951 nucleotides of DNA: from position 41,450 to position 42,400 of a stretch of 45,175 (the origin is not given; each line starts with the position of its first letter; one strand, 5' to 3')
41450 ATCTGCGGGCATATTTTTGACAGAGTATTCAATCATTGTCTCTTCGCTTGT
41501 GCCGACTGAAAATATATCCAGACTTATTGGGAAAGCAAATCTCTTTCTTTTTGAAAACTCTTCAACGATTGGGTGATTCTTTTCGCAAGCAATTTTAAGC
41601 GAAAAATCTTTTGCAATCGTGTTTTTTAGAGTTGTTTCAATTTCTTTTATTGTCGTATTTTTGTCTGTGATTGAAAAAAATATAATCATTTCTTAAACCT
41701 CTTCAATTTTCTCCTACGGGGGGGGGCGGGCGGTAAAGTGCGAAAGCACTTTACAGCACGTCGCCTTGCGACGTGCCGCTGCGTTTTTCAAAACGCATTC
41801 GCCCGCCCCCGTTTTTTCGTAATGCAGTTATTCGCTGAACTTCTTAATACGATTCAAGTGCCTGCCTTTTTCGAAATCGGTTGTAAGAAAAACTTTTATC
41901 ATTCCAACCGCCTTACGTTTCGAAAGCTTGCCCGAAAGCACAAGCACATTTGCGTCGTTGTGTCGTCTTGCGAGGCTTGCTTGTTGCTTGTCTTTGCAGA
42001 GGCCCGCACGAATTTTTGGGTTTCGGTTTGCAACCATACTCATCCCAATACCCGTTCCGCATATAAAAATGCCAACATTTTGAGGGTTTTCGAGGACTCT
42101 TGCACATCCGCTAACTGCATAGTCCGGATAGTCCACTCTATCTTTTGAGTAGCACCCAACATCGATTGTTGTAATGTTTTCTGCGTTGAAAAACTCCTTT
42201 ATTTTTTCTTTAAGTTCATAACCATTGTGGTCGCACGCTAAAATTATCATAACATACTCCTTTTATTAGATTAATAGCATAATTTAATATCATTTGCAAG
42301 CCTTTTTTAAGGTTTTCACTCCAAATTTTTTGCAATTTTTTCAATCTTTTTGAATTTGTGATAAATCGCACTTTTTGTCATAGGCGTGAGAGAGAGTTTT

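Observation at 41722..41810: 89-nt four-way-junction element (10-bp G/C closing stem plus three hairpins) in the rpiB - membrane-protein spacer, flanked by G9 and T6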

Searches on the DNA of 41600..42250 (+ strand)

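Call 4: search_rna_families(source=window, start=41600, end=41900, threshold=evalue, max_evalue=10, show_alignments=3)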
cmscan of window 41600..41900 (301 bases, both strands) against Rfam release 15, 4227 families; matches with E-value up to 10: 7.
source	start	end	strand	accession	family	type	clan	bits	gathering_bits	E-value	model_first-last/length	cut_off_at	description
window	41716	41817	+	RF03778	mir-483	Gene; miRNA;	-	18.5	60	0.52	1-75/75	no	mir-483 microRNA precursor family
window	41709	41810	+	RF03540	Flavi_NKV_CRE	Cis-reg;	-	17.6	50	1.6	1-98/98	no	No-Known-Vector Flavivirus 3' UTR cis-acting replication element (CRE)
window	41751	41781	-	RF01996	mir-995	Gene; miRNA;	-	15.2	72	2.6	1-88/88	no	mir-995 microRNA precursor family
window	41840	41872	-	RF01826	SAM_V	Cis-reg; riboswitch;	-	14.7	41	7.7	1-66/66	no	SAM-V (S-adenosyl methionine) riboswitch aptamer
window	41716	41894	+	RF00260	HepC_CRE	Cis-reg;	-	14.3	140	0.13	1-176/176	no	Hepatitis C virus (HCV) cis-acting replication element (CRE)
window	41607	41747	-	RF02792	sRNA162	Gene; antisense;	-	12.6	78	8.5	1-190/190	no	Archaeal Small RNA 162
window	41754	41778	-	RF02614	BSR1073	Gene; sRNA;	-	12.5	241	0.57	161-185/196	no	Brucella sRNA 1073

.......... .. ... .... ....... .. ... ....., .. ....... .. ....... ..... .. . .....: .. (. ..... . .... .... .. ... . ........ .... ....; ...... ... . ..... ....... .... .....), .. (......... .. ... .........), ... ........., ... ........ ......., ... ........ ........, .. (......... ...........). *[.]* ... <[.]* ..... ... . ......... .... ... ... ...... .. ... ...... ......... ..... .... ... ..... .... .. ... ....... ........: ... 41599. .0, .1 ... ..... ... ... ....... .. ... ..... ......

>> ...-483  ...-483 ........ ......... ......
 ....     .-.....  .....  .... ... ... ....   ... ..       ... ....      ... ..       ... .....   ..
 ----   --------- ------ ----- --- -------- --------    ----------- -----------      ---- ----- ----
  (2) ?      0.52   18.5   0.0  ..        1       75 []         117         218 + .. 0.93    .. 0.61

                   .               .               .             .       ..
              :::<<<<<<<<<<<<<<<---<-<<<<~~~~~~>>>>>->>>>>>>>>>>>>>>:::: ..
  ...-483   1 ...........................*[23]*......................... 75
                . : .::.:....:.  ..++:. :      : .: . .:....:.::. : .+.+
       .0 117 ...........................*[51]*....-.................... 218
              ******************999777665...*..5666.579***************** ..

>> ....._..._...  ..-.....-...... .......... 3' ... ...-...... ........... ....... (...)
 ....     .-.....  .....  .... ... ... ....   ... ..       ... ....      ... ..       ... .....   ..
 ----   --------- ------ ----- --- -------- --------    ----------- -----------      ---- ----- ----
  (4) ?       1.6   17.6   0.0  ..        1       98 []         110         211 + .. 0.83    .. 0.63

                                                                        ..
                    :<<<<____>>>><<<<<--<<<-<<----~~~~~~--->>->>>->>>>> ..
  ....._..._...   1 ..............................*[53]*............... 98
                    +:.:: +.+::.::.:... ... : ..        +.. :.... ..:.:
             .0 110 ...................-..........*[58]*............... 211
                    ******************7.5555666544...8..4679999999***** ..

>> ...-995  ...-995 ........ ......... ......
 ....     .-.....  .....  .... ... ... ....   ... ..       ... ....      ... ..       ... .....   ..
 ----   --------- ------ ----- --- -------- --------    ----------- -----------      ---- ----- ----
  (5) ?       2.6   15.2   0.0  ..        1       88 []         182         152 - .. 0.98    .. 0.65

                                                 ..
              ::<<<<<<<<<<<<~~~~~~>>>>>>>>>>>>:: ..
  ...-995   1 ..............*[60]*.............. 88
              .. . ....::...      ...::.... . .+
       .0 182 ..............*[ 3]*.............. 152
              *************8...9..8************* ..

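Call 21: search_dna_similar(query=window:41715-41817:+, collection=phages, mode=distant, max_evalue=1)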
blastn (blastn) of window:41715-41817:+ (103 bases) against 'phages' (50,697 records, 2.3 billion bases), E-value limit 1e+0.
No match.

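Call 22: search_dna_similar(query=window:41715-41817:+, collection=plasmids, mode=distant, max_evalue=1)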
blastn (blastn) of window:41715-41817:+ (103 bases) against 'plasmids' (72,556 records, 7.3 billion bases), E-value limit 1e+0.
Records with a match: 1; places in all: 1; records where one place covers at least 80% of the query: 0.
Best place of each record, by identity: 80-90% 1.
By first word of the organism name: Serratia 1.
By predicted mobility (MOB-suite, as given by PLSDB): mobilizable 1.
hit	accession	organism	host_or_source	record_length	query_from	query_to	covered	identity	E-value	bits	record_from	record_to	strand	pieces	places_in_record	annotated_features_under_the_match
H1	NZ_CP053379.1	Serratia marcescens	Drosophila melanogaster,whole organism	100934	47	75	28%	89.7%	9e-1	40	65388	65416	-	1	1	hemagglutinin repeat-containing protein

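Call 50: search_rna_families(source=L001, start=3300, end=5900, threshold=evalue, max_evalue=1)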
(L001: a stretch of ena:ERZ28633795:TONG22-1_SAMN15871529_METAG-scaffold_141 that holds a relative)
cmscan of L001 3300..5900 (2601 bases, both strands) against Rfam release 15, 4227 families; matches with E-value up to 1: 1.
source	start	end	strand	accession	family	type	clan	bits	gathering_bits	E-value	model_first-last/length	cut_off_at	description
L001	5821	5874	-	RF02677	NsiR4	Gene; sRNA;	-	18.3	40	0.7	1-65/65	no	Nitrogen stress-induced RNA 4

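Call 57: build_rna_model(alignment_id=A3, structure=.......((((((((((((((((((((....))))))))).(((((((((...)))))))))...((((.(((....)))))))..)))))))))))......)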
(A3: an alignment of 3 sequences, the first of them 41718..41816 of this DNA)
Model R1 built from alignment A3 (3 sequences, 103 columns); structure: as given.
model positions 98; base pairs 36; branch points 2; effective number of sequences 0.48; information 0.589 bits per position. Calibrated on 0.2 Mb of random sequence (short: E-values are rough).
structure used (alignment columns):
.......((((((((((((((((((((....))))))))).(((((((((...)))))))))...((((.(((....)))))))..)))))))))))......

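Call 58: search_with_rna_model(model_id=R1, sources=[window, L001, L005, L006, L010, L011, L012, L013, L014, L015, L016, L017, L018, L019, L020, L021, L022], max_evalue=10, make_alignment=true, show_alignments=4)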
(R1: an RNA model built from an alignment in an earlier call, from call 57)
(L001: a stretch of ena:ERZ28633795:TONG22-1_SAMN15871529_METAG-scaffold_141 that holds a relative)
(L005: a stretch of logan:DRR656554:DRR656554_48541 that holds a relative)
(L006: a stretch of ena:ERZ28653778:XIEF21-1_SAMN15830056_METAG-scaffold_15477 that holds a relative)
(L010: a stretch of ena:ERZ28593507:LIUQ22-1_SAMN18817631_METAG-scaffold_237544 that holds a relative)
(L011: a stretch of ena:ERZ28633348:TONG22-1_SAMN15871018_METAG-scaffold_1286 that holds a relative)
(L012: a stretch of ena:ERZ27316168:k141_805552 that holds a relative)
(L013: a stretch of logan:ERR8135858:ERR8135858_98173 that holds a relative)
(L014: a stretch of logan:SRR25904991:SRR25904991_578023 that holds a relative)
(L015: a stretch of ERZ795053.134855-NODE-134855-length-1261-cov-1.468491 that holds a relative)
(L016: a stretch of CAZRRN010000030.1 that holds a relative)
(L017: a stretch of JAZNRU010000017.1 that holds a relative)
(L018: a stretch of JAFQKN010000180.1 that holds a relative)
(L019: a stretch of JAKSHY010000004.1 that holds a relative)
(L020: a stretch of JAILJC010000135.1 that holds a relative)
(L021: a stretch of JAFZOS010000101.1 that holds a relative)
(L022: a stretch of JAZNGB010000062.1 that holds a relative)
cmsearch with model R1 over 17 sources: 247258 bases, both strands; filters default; matches with E-value up to 10: 11.
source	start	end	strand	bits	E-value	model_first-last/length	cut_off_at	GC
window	41716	41813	+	117.9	2e-21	1-98/98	no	0.63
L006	5779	5876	-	117.9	2e-21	1-98/98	no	0.63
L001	10437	10535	-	115.9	5.4e-21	1-98/98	no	0.62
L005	2342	2439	-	114.8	8.9e-21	1-98/98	no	0.6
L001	10434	10532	+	69.5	1.4e-11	1-98/98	no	0.61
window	41719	41816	-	69.2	1.6e-11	1-98/98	no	0.61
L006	5776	5873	+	69.2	1.6e-11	1-98/98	no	0.61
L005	2339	2436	+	63.7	2.2e-10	1-98/98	no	0.58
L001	5538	5632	+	54.4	1.6e-08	1-98/98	no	0.65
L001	5541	5635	-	52.4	4.4e-08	1-98/98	no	0.66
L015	695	809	-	25.9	0.01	1-98/98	no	0.5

Alignment A4: 11 matches aligned to the model, 159 columns, each read 5' to 3' on its own strand. Consensus structure (alignment columns), stored with it:
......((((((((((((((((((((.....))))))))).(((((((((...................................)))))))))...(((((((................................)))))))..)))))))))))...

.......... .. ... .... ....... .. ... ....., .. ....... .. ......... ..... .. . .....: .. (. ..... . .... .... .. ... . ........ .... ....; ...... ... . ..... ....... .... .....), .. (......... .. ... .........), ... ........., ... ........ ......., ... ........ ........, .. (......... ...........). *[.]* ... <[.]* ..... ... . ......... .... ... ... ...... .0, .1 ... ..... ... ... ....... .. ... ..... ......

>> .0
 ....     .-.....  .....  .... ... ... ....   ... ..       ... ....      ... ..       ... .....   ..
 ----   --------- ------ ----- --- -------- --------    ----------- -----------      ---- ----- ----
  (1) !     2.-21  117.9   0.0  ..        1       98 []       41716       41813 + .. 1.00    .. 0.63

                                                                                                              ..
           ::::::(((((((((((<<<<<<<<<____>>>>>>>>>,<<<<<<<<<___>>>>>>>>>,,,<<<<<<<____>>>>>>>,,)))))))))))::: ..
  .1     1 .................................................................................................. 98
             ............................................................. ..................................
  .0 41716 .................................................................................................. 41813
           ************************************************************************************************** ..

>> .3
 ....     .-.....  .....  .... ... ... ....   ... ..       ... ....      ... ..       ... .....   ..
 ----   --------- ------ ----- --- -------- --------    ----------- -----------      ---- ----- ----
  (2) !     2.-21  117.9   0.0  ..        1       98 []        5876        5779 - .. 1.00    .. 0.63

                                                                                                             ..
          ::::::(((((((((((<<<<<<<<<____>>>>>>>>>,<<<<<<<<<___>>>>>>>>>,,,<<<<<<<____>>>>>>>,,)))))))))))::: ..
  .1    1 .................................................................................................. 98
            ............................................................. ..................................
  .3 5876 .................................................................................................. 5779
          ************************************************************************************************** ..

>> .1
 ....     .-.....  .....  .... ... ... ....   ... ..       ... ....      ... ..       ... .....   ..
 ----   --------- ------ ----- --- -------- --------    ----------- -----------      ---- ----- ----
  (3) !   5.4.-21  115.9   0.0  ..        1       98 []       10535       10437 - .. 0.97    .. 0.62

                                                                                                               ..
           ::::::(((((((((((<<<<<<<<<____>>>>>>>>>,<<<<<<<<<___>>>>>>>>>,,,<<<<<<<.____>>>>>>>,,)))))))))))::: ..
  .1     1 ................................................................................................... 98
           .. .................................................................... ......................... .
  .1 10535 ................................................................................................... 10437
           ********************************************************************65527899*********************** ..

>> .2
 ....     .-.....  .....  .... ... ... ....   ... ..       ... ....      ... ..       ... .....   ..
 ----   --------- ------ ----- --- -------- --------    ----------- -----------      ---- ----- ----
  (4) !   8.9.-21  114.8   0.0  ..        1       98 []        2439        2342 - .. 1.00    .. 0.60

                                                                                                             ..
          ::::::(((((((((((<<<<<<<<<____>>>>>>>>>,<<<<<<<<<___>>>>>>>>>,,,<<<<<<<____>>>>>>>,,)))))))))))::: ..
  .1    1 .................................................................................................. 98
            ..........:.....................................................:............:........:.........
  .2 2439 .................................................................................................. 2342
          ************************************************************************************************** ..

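Call 78: search_rna_families(source=L001, start=500, end=1100, threshold=evalue, max_evalue=0.01)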
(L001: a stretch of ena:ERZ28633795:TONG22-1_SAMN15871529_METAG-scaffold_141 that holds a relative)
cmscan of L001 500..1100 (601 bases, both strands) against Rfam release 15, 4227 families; matches with E-value up to 0.01: 0.
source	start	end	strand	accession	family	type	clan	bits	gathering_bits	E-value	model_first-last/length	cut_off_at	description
